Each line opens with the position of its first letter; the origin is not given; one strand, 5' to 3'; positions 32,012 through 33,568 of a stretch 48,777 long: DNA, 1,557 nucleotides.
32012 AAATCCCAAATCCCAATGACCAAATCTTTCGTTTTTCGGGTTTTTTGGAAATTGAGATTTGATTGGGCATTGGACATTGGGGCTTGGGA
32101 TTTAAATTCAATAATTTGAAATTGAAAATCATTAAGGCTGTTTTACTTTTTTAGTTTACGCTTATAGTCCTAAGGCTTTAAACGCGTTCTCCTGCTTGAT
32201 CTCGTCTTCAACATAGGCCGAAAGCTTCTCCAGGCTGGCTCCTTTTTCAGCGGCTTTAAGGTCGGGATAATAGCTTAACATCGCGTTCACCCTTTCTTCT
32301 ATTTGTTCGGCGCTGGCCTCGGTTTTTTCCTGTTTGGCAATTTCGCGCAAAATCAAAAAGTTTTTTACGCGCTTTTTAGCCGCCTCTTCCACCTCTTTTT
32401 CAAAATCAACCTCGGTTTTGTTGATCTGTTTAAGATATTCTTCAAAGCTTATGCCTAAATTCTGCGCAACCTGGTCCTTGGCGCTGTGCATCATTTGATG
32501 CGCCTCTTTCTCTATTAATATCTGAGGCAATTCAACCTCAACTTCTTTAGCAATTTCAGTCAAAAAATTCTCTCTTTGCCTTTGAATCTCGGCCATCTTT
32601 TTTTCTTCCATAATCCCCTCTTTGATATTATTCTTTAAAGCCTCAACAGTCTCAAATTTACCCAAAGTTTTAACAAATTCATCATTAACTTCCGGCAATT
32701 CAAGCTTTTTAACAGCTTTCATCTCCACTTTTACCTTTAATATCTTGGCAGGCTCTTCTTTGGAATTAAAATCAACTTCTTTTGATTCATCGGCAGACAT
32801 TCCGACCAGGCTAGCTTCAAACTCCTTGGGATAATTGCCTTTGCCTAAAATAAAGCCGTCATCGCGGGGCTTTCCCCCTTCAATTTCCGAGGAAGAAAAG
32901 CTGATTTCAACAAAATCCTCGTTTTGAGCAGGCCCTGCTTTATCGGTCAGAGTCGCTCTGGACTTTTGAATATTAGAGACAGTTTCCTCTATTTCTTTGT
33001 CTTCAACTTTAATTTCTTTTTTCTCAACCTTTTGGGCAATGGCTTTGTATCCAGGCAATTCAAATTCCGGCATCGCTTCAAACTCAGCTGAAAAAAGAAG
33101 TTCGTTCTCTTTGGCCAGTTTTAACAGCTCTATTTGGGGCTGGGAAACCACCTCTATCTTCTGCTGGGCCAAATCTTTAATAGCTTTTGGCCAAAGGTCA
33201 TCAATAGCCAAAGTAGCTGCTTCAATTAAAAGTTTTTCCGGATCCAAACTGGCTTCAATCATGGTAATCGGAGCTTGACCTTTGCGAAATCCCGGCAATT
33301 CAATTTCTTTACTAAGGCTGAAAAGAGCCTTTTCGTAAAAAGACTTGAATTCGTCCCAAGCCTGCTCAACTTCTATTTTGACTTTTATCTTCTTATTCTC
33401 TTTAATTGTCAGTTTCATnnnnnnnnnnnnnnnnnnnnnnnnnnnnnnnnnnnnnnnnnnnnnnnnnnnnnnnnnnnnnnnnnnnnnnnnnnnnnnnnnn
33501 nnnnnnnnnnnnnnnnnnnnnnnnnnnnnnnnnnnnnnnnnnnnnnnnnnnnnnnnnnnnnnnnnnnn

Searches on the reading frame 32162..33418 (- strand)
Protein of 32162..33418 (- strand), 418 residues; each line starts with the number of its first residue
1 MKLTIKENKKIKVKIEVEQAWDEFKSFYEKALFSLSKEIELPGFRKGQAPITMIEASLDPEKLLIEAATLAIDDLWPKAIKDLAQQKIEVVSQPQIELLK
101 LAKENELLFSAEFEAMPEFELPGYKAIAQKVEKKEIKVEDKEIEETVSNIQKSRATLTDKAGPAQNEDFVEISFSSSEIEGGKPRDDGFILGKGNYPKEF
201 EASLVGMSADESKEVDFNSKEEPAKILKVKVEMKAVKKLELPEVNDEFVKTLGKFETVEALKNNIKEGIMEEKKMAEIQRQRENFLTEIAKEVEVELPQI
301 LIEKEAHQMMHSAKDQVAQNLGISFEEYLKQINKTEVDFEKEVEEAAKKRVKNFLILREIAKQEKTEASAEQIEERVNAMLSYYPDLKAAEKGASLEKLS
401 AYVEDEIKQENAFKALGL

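Call 9: search_protein_families(library=pfam, proteins=[window:32162-33418:-])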
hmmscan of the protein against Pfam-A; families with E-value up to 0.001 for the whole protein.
window:32162-33418:- (418 aa): 2 families
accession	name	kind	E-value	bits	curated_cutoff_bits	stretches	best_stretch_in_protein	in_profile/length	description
PF05697.18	Trigger_N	-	3.1e-29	102.6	22.2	1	1-149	1-143/144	Bacterial trigger factor protein (TF)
PF05698.19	Trigger_C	-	4.4e-25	89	22.7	1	257-416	1-160/162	Bacterial trigger factor protein (TF) C-terminus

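Call 10: find_encoding_contigs(protein=window:32162-33418:-, flank=10000, max_places=10)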
Protein window:32162-33418:- (418 aa): 7 contigs read that carry it; 6 places shown.
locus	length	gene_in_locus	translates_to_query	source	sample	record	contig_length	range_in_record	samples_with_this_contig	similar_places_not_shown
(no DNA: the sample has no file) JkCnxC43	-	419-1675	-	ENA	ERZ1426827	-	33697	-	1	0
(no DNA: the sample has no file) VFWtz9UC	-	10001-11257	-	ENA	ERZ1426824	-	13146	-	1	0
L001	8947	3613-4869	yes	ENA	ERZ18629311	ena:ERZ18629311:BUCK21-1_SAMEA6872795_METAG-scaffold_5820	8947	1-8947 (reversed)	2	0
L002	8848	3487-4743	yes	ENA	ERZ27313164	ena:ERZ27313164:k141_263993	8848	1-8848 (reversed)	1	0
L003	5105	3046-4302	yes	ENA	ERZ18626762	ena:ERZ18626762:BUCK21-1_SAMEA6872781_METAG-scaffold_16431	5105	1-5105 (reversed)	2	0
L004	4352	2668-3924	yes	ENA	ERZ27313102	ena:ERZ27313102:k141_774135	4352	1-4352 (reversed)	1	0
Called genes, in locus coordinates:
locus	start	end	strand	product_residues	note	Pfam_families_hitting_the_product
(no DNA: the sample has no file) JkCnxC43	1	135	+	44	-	?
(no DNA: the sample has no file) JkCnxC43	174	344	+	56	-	-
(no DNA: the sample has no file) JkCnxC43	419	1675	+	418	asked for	PF05697:Trigger_N, PF05698:Trigger_C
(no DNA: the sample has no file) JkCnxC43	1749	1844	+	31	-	-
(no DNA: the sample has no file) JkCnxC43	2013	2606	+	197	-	PF00574:CLP_protease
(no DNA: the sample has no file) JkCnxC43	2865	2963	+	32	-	-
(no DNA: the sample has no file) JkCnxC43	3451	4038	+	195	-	-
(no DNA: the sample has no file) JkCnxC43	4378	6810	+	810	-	-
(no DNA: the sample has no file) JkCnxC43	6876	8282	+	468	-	-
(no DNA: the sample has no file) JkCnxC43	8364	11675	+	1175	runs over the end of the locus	PF25788:Ig_Rha78A_N (faint)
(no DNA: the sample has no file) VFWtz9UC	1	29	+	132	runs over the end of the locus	-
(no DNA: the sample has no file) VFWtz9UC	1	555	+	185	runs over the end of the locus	-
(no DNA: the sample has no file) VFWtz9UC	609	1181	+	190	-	-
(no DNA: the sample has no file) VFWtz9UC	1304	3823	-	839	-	PF00158:Sigma54_activat (faint), PF13191:AAA_16 (faint), PF00004:AAA (weak), PF17871:AAA_lid_9 (weak), PF00004:AAA (weak), PF07724:AAA_2, PF07728:AAA_5, PF10431:ClpB_D2-small, +1 more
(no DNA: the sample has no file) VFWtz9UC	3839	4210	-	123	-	-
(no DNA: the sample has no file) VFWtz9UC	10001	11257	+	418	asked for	PF05697:Trigger_N, PF05698:Trigger_C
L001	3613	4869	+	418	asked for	PF05697:Trigger_N, PF05698:Trigger_C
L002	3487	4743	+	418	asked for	PF05697:Trigger_N, PF05698:Trigger_C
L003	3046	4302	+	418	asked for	PF05697:Trigger_N, PF05698:Trigger_C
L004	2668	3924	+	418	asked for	PF05697:Trigger_N, PF05698:Trigger_C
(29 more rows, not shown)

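Call 11: find_homologous_proteins(query=window:32162-33418:-)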
Query window:32162-33418:- (418 aa): 794 proteins with E <= 0.001 among 8000 candidates; the best 120 are listed.
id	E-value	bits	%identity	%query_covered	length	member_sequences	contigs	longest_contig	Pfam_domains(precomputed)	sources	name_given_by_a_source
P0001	4.0e-238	808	94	100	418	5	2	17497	PF05697.19,PF05698.20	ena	-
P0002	1.9e-204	697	80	100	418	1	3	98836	PF05697.19,PF05698.20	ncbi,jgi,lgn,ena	ncbi:MAG: trigger factor [Candidatus Paceibacterota bacterium]|jgi:trigger factor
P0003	2.5e-189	647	76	100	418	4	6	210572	PF05697.19,PF05698.20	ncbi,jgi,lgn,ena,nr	ncbi:MAG: trigger factor [Candidatus Paceibacterota bacterium]|jgi:trigger factor|nr:trigger factor 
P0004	9.1e-181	619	71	100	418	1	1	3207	PF05697.19,PF05698.20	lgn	-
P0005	4.4e-176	604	69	100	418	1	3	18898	PF05697.19,PF05698.20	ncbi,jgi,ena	ncbi:MAG: trigger factor [Candidatus Paceibacterota bacterium]|jgi:trigger factor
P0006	5.9e-173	594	67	100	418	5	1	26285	PF05697.19,PF05698.20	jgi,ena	jgi:trigger factor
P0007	1.9e-172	592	68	100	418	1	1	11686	PF05697.19,PF05698.20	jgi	-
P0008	5.9e-159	548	64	100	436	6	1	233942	PF05697.19,PF05698.20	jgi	jgi:trigger factor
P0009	6.7e-101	356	68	63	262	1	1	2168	PF05698.20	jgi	jgi:trigger factor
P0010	1.2e-97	346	44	100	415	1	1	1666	PF05697.19,PF05698.20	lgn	-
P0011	2.0e-96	342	45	100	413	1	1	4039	PF05697.19,PF05698.20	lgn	-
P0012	5.5e-96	340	45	100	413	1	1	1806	PF05697.19,PF05698.20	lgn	-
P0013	5.8e-96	340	45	100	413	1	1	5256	PF05697.19,PF05698.20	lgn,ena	-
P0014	7.0e-96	340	43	100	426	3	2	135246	PF00254.35,PF05697.19,PF05698.20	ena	-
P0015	8.9e-96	340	44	99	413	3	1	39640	PF05697.19,PF05698.20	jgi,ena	-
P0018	5.4e-94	334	45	99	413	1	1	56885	PF05697.19,PF05698.20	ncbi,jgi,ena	ncbi:MAG: trigger factor [Candidatus Paceibacterota bacterium]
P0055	3.4e-89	318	43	100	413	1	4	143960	PF05697.19,PF05698.20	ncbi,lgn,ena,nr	ncbi:MAG: trigger factor [Parcubacteria group bacterium]|nr:trigger factor [Parcubacteria group bact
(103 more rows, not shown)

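Call 13: find_encoding_contigs(protein=P0001, flank=10000, max_places=2)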
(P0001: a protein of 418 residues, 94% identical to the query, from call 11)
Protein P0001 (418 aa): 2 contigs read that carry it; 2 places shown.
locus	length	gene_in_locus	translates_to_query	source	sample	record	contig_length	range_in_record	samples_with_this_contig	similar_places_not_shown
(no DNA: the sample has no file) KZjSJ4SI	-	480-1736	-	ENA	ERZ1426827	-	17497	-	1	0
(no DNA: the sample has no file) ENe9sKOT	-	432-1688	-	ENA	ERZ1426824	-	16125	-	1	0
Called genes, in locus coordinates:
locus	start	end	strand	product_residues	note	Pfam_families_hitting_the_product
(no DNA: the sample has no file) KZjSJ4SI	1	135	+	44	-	?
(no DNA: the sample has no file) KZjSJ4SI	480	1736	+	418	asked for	PF05697:Trigger_N, PF05698:Trigger_C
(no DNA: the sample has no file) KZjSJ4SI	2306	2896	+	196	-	PF00574:CLP_protease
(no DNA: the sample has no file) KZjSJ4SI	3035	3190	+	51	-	-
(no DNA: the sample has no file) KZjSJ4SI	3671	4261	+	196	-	-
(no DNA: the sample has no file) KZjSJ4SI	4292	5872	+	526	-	PF13884:Peptidase_S74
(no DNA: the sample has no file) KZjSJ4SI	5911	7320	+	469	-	-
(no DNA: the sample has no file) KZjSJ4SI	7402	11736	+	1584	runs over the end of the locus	-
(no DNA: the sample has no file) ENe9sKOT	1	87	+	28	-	?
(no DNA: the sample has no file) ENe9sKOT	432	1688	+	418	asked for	PF05697:Trigger_N, PF05698:Trigger_C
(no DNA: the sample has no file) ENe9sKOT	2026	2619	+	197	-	PF00574:CLP_protease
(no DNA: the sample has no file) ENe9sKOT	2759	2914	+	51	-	-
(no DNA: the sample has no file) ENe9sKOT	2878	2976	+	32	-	-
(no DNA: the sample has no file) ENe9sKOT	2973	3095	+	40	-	-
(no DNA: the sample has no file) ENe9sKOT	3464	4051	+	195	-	-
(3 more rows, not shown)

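Call 14: find_encoding_contigs(protein=P0002, flank=10000, max_places=2)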
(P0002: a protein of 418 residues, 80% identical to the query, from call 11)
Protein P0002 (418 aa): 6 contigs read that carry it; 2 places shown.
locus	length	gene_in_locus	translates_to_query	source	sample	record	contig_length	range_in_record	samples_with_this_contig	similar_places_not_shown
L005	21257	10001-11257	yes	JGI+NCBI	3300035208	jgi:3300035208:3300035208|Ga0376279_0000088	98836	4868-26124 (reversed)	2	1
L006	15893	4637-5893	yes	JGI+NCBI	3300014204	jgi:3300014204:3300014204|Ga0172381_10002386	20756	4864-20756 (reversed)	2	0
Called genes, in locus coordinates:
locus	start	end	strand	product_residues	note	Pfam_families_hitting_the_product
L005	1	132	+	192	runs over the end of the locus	-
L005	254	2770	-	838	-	PF00158:Sigma54_activat (faint), PF13191:AAA_16 (faint), PF00004:AAA (weak), PF17871:AAA_lid_9 (weak), PF00004:AAA, PF07724:AAA_2, PF07728:AAA_5, PF10431:ClpB_D2-small, +1 more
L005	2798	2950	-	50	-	-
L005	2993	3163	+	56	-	-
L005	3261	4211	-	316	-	PF06790:UPF0259 (weak)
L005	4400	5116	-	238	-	PF06940:DUF1287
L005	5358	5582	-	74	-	-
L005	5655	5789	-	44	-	-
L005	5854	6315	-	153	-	PF00702:Hydrolase, PF13419:HAD_2 (weak), PF13242:Hydrolase_like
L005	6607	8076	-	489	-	PF01743:PolyA_pol, PF12627:PolyA_pol_RNAbd, PF01966:HD, PF13735:tRNA_NucTran2_2 (weak)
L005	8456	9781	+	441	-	PF08529:NusA_N, PF00575:S1 (weak), PF13184:KH_NusA_1st, PF26594:KH_NusA_2nd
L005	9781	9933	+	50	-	-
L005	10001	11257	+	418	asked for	PF05697:Trigger_N, PF05698:Trigger_C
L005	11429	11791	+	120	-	PF05635:23S_rRNA_IVP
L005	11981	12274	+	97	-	PF01909:NTP_transf_2, PF18765:Polbeta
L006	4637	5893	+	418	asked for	PF05697:Trigger_N, PF05698:Trigger_C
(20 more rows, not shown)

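Call 15: find_encoding_contigs(protein=P0003, flank=10000, max_places=2)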
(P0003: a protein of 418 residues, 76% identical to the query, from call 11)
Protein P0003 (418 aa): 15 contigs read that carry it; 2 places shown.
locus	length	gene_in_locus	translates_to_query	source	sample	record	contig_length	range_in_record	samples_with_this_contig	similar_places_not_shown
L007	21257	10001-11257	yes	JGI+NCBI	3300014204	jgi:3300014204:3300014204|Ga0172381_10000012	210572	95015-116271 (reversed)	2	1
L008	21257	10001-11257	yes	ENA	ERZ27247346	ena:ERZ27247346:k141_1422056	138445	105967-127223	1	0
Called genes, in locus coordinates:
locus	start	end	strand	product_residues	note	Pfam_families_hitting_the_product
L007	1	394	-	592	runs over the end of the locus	PF02734:Dak2, PF21645:FakA-like_M, PF02645:DegV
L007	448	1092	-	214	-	PF05552:MS_channel_1st_1 (faint)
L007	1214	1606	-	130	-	PF08378:NERD (weak), PF02021:UPF0102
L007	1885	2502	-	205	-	PF08843:AbiEii (weak)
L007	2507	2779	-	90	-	PF21956:DUF6922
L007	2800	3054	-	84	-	-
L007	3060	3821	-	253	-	PF09522:RE_R_Pab1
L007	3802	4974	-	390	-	PF02384:N6_Mtase (faint)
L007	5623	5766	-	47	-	-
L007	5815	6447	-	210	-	PF00702:Hydrolase, PF13419:HAD_2, PF13242:Hydrolase_like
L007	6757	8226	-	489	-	PF01743:PolyA_pol, PF12627:PolyA_pol_RNAbd, PF01966:HD, PF13735:tRNA_NucTran2_2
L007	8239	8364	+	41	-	-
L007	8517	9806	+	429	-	PF08529:NusA_N, PF00575:S1, PF13184:KH_NusA_1st, PF26594:KH_NusA_2nd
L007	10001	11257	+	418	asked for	PF05697:Trigger_N, PF05698:Trigger_C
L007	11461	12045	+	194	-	PF00574:CLP_protease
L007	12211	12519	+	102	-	-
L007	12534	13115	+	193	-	-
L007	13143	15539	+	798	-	PF13884:Peptidase_S74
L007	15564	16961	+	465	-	-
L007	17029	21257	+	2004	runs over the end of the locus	PF17164:DUF5122 (faint)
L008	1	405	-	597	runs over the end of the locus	PF02734:Dak2, PF21645:FakA-like_M, PF02645:DegV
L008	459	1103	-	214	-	PF05552:MS_channel_1st_1 (faint)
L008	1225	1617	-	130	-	PF08378:NERD (weak), PF02021:UPF0102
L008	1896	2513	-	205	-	PF08843:AbiEii (weak)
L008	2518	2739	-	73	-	PF21956:DUF6922 (weak)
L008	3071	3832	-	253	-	PF09522:RE_R_Pab1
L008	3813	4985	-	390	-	PF02384:N6_Mtase (faint)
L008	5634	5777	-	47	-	-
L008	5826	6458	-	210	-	PF00702:Hydrolase, PF13419:HAD_2, PF13242:Hydrolase_like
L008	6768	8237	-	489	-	PF01743:PolyA_pol, PF12627:PolyA_pol_RNAbd, PF01966:HD, PF13735:tRNA_NucTran2_2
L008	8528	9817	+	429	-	PF08529:NusA_N, PF00575:S1, PF13184:KH_NusA_1st, PF26594:KH_NusA_2nd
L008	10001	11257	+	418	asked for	PF05697:Trigger_N, PF05698:Trigger_C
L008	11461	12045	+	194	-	PF00574:CLP_protease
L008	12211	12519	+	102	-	-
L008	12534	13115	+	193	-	-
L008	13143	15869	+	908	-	-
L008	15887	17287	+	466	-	-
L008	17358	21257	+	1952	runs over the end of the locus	-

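Call 24: find_encoding_contigs(protein=P0005, flank=10000, max_places=1)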
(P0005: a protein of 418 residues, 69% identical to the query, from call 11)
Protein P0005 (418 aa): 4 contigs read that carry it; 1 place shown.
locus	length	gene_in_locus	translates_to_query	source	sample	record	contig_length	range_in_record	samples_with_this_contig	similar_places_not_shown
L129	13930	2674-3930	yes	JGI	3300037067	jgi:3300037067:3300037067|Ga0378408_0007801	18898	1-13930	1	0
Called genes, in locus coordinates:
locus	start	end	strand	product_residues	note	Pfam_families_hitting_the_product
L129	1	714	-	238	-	?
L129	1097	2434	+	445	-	PF08529:NusA_N, PF00575:S1 (weak), PF13184:KH_NusA_1st, PF26594:KH_NusA_2nd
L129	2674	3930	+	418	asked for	PF05697:Trigger_N, PF05698:Trigger_C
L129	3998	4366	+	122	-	PF05635:23S_rRNA_IVP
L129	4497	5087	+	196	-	PF00574:CLP_protease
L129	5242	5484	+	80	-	-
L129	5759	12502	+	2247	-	PF17164:DUF5122 (faint), PF12768:Rax2 (weak)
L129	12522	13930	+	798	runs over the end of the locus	-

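Call 25: find_encoding_contigs(protein=P0006, flank=10000, max_places=1)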
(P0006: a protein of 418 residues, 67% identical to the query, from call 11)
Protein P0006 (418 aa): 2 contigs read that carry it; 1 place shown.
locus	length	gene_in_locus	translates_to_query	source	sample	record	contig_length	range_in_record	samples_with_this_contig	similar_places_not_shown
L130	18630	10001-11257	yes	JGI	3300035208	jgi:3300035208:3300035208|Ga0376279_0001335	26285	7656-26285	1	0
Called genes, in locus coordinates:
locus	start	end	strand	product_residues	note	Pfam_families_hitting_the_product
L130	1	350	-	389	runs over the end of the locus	PF01041:DegT_DnrJ_EryC1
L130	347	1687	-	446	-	PF00890:FAD_binding_2, PF01134:GIDA (faint), PF01266:DAO (faint), PF03486:HI0933_like (faint), PF07992:Pyr_redox_2, PF21688:FAD-depend_C (weak)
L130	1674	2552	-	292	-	PF01636:APH (faint), PF01163:RIO1 (faint)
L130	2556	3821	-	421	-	PF01408:GFO_IDH_MocA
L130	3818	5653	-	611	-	PF18306:LDcluster4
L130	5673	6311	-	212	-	PF01209:Ubie_methyltran, PF02353:CMAS, PF03848:TehB, PF05724:TPMT, PF13489:Methyltransf_23, PF13847:Methyltransf_31, PF08241:Methyltransf_11, PF08242:Methyltransf_12, +2 more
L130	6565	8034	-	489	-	PF01743:PolyA_pol, PF12627:PolyA_pol_RNAbd, PF01966:HD, PF13735:tRNA_NucTran2_2 (weak)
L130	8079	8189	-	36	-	-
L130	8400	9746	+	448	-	PF08529:NusA_N, PF00575:S1 (weak), PF13184:KH_NusA_1st, PF26594:KH_NusA_2nd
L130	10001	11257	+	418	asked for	PF05697:Trigger_N, PF05698:Trigger_C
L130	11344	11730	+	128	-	PF05635:23S_rRNA_IVP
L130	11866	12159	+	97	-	PF01909:NTP_transf_2, PF18765:Polbeta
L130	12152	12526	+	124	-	PF01934:HepT-like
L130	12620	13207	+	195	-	PF00574:CLP_protease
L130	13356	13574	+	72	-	-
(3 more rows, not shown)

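Call 26: find_encoding_contigs(protein=P0008, flank=10000, max_places=1)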
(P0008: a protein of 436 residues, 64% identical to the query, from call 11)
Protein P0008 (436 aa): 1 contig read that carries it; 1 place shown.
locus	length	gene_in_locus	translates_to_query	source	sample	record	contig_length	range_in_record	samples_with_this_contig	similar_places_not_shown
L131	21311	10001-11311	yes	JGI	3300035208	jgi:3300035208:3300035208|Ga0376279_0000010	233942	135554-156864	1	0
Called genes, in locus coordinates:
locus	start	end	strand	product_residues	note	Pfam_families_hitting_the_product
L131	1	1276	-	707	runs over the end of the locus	PF03235:GmrSD_N, PF04326:SLFN_AlbA_2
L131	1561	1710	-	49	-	-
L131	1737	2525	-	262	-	-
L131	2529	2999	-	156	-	PF09851:SHOCT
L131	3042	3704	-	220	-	PF07553:Lipoprotein_Ltp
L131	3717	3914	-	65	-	PF13560:HTH_31, PF12844:HTH_19, PF13443:HTH_26, PF01381:HTH_3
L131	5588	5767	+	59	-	-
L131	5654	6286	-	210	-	PF00702:Hydrolase, PF13419:HAD_2 (weak), PF13242:Hydrolase_like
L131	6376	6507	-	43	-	-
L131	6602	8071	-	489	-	PF01743:PolyA_pol, PF12627:PolyA_pol_RNAbd, PF01966:HD, PF13735:tRNA_NucTran2_2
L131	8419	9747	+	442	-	PF08529:NusA_N, PF00575:S1 (weak), PF13184:KH_NusA_1st, PF26594:KH_NusA_2nd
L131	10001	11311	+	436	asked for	PF05697:Trigger_N, PF05698:Trigger_C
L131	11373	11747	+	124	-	PF05635:23S_rRNA_IVP, PF22296:bAvd (weak)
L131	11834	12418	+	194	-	PF00574:CLP_protease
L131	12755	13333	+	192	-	-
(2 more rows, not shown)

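Call 46: find_related_loci(query=A2, collection=metagenome_contigs, flank=6000)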
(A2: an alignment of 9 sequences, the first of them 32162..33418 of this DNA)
Query A2 (418 aa) in metagenome_contigs; peptide patterns used: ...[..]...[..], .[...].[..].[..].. (x = any residue, [..] = any of these).
600 stretches matched a pattern (row limit reached: there are more); 9 encode a relative of the query (tblastn E <= 1e-3); 9 distinct loci.
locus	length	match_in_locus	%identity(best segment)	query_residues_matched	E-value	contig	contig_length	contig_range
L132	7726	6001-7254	69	1-418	0e+0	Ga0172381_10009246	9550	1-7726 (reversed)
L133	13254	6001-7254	67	1-418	9e-172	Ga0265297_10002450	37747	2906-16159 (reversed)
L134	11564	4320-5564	65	1-413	2e-162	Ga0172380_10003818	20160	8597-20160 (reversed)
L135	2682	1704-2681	77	1-326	5e-156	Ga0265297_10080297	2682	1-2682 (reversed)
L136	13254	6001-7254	76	1-418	0e+0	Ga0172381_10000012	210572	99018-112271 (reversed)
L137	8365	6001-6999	51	1-418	2e-45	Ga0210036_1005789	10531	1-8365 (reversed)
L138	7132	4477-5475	51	1-418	1e-45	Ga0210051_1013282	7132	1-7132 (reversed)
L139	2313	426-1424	51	1-418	2e-45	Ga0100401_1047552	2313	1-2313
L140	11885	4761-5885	24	1-374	2e-26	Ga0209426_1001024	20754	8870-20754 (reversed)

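Call 56: find_encoding_contigs(protein=P0018, flank=6000, max_places=1)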
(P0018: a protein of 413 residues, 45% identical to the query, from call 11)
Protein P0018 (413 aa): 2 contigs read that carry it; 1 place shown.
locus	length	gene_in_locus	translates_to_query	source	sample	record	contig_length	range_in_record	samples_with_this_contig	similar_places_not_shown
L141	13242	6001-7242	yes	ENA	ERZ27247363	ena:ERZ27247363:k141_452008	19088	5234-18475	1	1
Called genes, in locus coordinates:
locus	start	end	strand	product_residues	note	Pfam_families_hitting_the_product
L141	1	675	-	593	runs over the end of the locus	PF02734:Dak2, PF21645:FakA-like_M, PF02645:DegV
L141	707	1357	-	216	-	PF05552:MS_channel_1st_1 (faint)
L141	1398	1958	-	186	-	PF01864:CarS-like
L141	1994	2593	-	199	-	PF02660:G3P_acyltransf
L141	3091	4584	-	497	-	PF01743:PolyA_pol, PF12627:PolyA_pol_RNAbd, PF01966:HD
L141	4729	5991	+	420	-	PF08529:NusA_N, PF13184:KH_NusA_1st, PF26594:KH_NusA_2nd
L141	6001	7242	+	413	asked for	PF05697:Trigger_N, PF05698:Trigger_C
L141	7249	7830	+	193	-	PF00574:CLP_protease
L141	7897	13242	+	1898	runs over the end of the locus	-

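Call 57: find_encoding_contigs(protein=P0055, flank=6000, max_places=1)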
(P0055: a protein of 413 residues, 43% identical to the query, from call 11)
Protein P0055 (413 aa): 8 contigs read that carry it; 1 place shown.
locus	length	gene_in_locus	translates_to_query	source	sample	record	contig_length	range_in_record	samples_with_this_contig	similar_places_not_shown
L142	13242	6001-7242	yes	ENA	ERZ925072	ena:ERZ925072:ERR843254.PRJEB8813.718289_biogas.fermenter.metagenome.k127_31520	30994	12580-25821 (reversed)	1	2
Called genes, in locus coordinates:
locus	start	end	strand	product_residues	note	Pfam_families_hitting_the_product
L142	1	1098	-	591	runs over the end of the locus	PF02734:Dak2, PF21645:FakA-like_M, PF02645:DegV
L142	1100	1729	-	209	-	PF05552:MS_channel_1st_1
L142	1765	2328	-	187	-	PF01864:CarS-like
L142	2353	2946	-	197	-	PF02660:G3P_acyltransf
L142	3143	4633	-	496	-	PF01743:PolyA_pol, PF12627:PolyA_pol_RNAbd, PF01966:HD, PF13735:tRNA_NucTran2_2 (weak)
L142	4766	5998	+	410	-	PF08529:NusA_N, PF00575:S1 (weak), PF13184:KH_NusA_1st, PF26594:KH_NusA_2nd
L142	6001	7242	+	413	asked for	PF05697:Trigger_N, PF05698:Trigger_C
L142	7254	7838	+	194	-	PF00574:CLP_protease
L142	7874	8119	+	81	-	-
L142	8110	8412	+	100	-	-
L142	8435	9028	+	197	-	PF13884:Peptidase_S74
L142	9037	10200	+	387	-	-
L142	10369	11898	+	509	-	PF12072:RNase_Y_N, PF08668:HDOD (faint), PF01966:HD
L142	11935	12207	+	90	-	PF00216:Bac_DNA_binding, PF18291:HU-HIG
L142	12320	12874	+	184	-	PF13884:Peptidase_S74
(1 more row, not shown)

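Call 58: find_encoding_contigs(protein=P0007, flank=6000, max_places=1)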
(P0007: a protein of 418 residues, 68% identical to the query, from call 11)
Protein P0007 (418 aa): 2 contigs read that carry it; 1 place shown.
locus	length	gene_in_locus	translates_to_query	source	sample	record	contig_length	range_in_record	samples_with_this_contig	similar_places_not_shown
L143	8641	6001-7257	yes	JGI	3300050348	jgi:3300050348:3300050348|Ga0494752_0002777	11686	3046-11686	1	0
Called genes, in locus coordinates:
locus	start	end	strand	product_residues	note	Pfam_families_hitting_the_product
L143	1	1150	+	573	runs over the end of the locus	PF00239:Resolvase, PF07508:Recombinase, PF13408:Zn_ribbon_recom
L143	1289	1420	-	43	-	-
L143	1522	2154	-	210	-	PF00702:Hydrolase, PF13419:HAD_2 (faint), PF13242:Hydrolase_like (weak)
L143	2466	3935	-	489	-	PF01743:PolyA_pol, PF12627:PolyA_pol_RNAbd, PF01966:HD, PF13735:tRNA_NucTran2_2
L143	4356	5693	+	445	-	PF08529:NusA_N, PF00575:S1 (weak), PF13184:KH_NusA_1st, PF26594:KH_NusA_2nd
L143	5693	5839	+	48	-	-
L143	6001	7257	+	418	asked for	PF05697:Trigger_N, PF05698:Trigger_C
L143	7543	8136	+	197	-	PF00574:CLP_protease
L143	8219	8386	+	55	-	-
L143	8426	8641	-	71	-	?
